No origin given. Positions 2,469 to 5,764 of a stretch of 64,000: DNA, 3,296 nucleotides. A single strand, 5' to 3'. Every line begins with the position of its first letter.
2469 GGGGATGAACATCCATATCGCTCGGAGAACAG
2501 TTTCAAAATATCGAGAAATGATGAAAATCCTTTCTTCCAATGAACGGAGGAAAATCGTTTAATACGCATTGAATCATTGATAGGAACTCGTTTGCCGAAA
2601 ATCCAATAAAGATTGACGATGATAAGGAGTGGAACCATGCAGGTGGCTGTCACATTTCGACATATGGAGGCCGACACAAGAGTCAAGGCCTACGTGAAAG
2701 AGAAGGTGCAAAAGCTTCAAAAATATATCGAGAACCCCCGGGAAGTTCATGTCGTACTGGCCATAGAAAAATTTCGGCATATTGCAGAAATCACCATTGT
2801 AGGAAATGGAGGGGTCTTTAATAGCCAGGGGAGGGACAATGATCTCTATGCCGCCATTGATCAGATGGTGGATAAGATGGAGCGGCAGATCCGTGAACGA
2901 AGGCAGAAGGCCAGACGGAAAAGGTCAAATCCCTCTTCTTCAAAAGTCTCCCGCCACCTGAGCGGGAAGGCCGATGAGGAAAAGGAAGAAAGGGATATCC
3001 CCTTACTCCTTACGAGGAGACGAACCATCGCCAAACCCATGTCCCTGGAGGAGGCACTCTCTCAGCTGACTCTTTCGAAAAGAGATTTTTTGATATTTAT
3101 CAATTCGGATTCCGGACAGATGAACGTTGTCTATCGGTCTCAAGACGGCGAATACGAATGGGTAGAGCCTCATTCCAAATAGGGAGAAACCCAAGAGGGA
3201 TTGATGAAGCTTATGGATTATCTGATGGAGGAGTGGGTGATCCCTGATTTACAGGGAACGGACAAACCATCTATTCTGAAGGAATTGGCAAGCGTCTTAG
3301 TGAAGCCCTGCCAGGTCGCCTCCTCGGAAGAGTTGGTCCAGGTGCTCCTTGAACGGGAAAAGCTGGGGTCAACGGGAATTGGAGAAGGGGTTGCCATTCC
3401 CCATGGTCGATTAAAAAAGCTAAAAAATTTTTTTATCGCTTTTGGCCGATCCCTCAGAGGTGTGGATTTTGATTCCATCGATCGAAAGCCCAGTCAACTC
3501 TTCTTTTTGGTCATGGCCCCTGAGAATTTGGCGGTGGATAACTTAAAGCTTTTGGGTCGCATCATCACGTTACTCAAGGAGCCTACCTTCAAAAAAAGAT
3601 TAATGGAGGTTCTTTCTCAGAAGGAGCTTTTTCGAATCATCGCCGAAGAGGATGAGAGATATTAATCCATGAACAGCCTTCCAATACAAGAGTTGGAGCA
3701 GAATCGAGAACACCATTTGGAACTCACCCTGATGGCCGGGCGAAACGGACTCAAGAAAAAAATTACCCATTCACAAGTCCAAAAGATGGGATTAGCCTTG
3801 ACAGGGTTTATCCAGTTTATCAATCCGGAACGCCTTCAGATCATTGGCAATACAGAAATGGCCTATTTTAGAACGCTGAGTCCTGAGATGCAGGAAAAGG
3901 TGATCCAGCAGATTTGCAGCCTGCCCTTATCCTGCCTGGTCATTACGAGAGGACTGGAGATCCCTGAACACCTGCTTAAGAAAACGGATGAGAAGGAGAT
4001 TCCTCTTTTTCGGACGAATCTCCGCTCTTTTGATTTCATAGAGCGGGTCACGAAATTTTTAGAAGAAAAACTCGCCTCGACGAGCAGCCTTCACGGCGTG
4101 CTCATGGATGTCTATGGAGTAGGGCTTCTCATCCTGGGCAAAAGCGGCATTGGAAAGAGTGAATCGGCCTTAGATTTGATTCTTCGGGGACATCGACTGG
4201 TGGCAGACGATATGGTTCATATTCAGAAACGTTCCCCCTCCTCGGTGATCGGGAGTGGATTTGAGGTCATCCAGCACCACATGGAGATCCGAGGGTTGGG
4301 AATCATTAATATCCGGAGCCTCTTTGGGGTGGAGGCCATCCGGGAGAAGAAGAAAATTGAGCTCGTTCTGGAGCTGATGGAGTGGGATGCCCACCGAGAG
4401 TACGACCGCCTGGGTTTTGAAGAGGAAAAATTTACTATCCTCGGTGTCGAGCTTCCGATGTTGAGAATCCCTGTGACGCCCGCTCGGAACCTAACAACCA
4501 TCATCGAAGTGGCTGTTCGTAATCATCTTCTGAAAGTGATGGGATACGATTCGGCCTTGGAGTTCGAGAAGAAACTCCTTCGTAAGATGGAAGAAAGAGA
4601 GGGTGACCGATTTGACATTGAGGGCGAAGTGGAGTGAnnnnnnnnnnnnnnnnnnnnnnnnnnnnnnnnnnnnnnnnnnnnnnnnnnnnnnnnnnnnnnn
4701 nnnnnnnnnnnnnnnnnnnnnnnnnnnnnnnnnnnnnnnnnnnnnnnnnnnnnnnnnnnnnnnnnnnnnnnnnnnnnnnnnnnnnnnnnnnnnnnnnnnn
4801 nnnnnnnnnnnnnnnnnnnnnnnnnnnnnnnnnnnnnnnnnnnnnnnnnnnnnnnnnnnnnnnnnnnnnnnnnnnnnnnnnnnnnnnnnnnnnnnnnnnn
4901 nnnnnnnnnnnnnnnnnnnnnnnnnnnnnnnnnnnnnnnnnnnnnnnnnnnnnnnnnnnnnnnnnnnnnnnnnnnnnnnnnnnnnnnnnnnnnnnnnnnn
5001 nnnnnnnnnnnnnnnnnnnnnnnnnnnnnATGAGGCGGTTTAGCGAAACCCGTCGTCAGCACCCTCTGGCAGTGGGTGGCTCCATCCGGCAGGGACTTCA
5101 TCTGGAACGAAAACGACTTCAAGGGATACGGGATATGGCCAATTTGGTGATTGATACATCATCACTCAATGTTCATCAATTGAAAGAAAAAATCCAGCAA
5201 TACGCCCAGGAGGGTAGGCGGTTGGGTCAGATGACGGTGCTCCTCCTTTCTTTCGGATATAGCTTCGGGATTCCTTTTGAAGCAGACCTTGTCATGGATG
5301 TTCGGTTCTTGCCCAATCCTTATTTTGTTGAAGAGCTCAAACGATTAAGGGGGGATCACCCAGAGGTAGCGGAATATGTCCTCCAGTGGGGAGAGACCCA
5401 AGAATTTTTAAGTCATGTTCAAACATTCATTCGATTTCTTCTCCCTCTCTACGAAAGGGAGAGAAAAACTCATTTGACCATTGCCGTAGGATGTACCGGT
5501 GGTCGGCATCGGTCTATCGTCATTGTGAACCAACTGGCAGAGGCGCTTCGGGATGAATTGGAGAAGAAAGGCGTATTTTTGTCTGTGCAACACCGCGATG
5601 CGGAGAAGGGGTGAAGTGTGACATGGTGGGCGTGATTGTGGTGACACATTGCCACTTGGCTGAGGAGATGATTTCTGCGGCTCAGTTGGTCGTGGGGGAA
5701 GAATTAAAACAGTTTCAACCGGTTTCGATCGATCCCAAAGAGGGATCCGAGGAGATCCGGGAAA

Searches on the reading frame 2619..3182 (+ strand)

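Call 62: search_protein_families(library=pfam, proteins=[window:2619-3182:+], max_evalue=0.001)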
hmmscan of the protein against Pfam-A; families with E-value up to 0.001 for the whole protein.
window:2619-3182:+ (187 aa): 2 families
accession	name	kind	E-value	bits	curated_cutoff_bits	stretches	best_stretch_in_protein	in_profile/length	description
PF02482.25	Ribosomal_S30AE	-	3.6e-23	82.5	23.7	1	10-98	2-87/88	Sigma 54 modulation protein / S30EA ribosomal protein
PF16321.10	Ribosom_S30AE_C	-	3.2e-16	59.2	25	1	133-179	9-55/57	Sigma 54 modulation/S30EA ribosomal protein C terminus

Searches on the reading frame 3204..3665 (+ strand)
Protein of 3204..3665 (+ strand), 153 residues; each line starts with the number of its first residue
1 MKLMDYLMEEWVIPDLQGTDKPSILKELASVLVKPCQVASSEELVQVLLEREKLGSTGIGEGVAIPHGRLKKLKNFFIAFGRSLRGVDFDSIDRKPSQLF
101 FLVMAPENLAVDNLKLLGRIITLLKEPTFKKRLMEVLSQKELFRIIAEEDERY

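Call 62: search_protein_families(library=pfam, proteins=[window:3204-3665:+], max_evalue=0.001)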
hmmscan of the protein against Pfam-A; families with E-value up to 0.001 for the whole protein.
window:3204-3665:+ (153 aa): 1 family
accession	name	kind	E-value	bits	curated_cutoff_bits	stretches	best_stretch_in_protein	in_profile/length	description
PF00359.27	PTS_EIIA_2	-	3.3e-32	111.9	27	1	7-148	3-143/144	Phosphoenolpyruvate-dependent sugar phosphotransferase system, EIIA 2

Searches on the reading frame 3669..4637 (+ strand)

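Call 62: search_protein_families(library=pfam, proteins=[window:3669-4637:+], max_evalue=0.001)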
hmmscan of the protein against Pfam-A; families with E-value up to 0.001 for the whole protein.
window:3669-4637:+ (322 aa): 4 families
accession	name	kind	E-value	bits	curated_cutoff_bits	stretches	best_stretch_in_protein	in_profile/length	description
PF07475.17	Hpr_kinase_C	-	1.9e-69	233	33.3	1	133-302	1-170/171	HPr Serine kinase C-terminal domain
PF02603.21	Hpr_kinase_N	-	2.2e-33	115.3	24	1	16-131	9-125/125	HPr Serine kinase N terminus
PF07085.17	DRTGG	-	2.2e-06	27.9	25.2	1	22-129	11-104/105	DRTGG domain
PF07905.16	PucR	-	1e-05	26.2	33.5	1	17-125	8-109/118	Purine catabolism regulatory protein-like family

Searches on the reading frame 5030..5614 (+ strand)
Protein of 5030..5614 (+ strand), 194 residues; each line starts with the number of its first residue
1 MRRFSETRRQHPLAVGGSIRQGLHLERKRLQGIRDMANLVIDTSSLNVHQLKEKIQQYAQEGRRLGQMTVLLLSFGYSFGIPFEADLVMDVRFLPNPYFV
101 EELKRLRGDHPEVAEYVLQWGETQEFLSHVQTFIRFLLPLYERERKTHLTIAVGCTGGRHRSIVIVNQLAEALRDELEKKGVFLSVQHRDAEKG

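Call 62: search_protein_families(library=pfam, proteins=[window:5030-5614:+], max_evalue=0.001)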
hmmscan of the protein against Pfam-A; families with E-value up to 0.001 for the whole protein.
window:5030-5614:+ (194 aa): 2 families
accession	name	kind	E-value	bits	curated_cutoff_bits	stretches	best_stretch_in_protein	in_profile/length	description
PF22740.1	PapZ_C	-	4.1e-43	146.8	27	1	68-191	1-120/121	RapZ C-terminal domain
PF03668.21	RapZ-like_N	-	8.5e-13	48.8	25.4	1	1-58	96-153/158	RapZ-like N-terminal domain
